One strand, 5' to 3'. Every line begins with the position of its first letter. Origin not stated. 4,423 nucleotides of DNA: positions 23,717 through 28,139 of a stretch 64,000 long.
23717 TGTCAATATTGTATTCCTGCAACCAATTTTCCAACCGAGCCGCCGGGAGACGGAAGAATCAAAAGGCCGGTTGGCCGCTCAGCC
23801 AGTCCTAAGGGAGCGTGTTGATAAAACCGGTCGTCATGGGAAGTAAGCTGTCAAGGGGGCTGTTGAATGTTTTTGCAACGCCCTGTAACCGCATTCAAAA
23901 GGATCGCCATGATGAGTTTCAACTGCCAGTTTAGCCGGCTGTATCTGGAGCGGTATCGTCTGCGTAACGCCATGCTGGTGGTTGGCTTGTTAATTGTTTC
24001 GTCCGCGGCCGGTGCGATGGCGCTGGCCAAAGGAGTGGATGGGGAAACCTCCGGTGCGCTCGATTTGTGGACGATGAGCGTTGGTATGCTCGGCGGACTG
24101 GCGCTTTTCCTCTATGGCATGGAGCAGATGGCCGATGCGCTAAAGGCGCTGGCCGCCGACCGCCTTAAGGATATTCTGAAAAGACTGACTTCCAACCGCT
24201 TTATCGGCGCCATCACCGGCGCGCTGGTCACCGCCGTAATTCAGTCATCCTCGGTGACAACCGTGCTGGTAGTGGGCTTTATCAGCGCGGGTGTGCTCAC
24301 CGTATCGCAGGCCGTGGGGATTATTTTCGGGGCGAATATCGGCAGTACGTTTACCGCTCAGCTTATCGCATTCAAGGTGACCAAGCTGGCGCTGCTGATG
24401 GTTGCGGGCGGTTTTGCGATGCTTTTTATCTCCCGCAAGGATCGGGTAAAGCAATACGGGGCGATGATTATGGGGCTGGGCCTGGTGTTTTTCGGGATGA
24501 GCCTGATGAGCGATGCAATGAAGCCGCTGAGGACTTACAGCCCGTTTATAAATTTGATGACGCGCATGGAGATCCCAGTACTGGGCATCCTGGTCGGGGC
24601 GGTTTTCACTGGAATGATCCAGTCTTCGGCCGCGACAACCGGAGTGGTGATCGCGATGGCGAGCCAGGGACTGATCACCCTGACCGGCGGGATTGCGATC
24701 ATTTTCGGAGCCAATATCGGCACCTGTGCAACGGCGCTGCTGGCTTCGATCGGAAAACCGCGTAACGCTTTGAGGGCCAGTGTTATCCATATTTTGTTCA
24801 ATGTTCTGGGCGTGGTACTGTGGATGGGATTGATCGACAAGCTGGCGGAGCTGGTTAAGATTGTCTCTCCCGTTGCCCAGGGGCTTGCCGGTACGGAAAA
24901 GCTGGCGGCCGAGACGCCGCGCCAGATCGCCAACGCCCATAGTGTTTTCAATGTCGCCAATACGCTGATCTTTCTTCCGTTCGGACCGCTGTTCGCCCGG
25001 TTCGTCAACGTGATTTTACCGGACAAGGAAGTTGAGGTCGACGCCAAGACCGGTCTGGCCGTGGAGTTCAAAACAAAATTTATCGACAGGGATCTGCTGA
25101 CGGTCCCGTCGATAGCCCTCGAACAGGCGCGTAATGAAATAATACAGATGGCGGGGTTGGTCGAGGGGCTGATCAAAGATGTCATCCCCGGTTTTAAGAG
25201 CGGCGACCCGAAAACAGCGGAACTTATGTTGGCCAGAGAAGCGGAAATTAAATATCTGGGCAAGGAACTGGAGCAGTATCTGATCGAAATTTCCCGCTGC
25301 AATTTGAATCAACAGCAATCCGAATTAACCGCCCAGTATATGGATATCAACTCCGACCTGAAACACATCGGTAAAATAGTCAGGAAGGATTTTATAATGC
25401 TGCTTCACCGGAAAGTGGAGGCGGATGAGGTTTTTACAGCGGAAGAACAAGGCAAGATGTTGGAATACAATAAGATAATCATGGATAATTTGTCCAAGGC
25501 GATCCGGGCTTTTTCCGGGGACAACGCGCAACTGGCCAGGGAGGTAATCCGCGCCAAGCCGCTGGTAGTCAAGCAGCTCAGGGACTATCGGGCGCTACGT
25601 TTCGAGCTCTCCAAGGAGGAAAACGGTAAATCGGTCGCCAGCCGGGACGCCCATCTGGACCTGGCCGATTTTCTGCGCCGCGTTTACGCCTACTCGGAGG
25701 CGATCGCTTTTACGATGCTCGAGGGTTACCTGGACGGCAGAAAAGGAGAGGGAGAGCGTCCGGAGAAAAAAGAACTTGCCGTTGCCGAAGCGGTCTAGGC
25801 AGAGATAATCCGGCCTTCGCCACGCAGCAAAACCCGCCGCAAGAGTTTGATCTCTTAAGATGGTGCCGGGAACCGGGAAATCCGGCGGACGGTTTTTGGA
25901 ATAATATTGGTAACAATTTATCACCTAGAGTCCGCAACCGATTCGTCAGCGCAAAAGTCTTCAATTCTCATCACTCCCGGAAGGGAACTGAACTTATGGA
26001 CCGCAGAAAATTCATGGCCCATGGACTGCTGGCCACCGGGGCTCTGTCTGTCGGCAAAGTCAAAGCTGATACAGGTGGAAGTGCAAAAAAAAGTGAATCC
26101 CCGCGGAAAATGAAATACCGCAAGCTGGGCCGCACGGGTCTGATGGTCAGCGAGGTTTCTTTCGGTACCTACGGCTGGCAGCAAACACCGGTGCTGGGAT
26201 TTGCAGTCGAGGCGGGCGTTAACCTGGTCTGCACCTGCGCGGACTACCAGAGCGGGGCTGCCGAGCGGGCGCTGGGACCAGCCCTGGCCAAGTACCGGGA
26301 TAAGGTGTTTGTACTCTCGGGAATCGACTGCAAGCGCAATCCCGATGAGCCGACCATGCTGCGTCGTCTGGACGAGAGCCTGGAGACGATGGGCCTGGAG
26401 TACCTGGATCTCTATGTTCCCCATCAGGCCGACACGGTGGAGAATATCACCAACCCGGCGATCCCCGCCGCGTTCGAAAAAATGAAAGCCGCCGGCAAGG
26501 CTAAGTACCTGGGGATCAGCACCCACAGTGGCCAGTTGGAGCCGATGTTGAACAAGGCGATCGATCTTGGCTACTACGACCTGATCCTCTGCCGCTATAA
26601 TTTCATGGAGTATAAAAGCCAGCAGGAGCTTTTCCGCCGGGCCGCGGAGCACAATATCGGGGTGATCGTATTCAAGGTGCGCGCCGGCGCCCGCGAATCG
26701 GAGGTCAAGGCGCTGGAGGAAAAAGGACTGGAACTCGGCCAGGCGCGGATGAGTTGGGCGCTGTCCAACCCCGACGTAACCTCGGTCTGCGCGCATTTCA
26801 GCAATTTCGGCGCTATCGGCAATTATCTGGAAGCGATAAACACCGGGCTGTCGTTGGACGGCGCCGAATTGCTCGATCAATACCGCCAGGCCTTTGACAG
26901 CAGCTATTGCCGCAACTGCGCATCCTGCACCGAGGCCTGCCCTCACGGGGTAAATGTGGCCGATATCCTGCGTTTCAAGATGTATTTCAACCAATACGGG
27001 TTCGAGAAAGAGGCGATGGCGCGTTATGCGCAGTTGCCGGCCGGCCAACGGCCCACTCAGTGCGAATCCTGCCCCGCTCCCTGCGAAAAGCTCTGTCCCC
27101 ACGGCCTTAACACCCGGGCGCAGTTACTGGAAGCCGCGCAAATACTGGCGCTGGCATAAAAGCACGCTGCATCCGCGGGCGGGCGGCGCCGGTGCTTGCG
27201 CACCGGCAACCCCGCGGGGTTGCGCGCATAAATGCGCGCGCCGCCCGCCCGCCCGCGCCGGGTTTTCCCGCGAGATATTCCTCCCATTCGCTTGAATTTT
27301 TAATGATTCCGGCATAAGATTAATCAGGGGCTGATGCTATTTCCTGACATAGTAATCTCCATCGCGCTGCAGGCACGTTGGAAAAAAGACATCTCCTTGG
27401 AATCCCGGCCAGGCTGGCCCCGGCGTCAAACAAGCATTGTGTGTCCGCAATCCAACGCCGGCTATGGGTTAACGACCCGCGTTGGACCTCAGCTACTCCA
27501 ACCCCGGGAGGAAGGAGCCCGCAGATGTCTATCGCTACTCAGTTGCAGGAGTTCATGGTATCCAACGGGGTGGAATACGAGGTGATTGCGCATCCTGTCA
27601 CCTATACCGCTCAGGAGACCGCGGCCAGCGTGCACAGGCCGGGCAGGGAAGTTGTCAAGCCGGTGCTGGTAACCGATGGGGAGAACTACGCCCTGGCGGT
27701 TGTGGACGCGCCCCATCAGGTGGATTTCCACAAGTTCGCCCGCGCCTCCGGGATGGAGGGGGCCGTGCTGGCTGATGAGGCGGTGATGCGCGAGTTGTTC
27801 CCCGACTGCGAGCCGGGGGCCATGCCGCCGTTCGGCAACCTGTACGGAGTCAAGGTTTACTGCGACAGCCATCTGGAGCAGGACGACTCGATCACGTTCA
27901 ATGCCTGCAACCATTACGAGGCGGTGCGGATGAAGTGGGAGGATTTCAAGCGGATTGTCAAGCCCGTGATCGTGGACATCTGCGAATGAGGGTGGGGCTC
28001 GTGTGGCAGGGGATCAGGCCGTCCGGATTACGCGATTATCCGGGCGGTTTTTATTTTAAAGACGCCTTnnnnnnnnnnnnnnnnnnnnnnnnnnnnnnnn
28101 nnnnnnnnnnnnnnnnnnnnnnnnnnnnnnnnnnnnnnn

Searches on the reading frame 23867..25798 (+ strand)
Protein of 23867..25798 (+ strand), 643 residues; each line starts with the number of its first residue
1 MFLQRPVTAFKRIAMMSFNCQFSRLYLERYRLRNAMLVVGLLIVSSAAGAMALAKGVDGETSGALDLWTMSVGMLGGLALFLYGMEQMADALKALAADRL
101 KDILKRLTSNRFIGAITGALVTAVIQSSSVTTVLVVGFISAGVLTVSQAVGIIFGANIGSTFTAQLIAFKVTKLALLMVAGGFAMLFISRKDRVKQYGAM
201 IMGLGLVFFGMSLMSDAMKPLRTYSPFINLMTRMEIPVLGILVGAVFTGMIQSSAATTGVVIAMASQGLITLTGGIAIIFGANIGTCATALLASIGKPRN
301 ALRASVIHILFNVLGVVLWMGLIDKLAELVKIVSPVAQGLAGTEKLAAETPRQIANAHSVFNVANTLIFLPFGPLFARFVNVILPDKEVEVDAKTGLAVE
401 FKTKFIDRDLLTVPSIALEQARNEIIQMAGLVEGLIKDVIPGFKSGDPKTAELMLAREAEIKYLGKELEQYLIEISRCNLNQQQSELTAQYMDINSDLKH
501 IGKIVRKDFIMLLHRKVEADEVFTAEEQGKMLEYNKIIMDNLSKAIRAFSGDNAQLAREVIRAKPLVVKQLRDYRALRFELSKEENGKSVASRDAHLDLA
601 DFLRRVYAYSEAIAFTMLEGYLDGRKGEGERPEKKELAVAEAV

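Call 22: search_protein_families(library=pfam, proteins=[window:23867-25798:+])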
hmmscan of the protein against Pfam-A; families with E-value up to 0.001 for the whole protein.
window:23867-25798:+ (643 aa): 2 families
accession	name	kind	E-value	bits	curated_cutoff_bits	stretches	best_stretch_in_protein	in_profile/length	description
PF02690.20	Na_Pi_cotrans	-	2.7e-65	219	29.1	2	80-215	1-136/137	Na+/Pi-cotransporter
PF01895.24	PhoU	-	9.2e-12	45.6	23.5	1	425-503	1-80/89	PhoU domain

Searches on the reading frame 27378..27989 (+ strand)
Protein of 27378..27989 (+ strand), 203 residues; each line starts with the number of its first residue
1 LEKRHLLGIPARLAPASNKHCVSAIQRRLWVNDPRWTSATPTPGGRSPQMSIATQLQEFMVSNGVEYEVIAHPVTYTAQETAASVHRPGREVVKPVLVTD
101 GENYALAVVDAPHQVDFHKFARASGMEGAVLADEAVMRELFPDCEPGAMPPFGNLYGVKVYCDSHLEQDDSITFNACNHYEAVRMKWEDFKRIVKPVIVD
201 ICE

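Call 59: search_protein_families(library=pfam, max_evalue=0.000001, proteins=[window:27378-27989:+])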
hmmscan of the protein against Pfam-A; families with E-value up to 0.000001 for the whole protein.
window:27378-27989:+ (203 aa): 1 family
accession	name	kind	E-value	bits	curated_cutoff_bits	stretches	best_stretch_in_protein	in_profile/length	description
PF04073.20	tRNA_edit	-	1.4e-24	87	25.5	1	72-192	1-122/123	Aminoacyl-tRNA editing domain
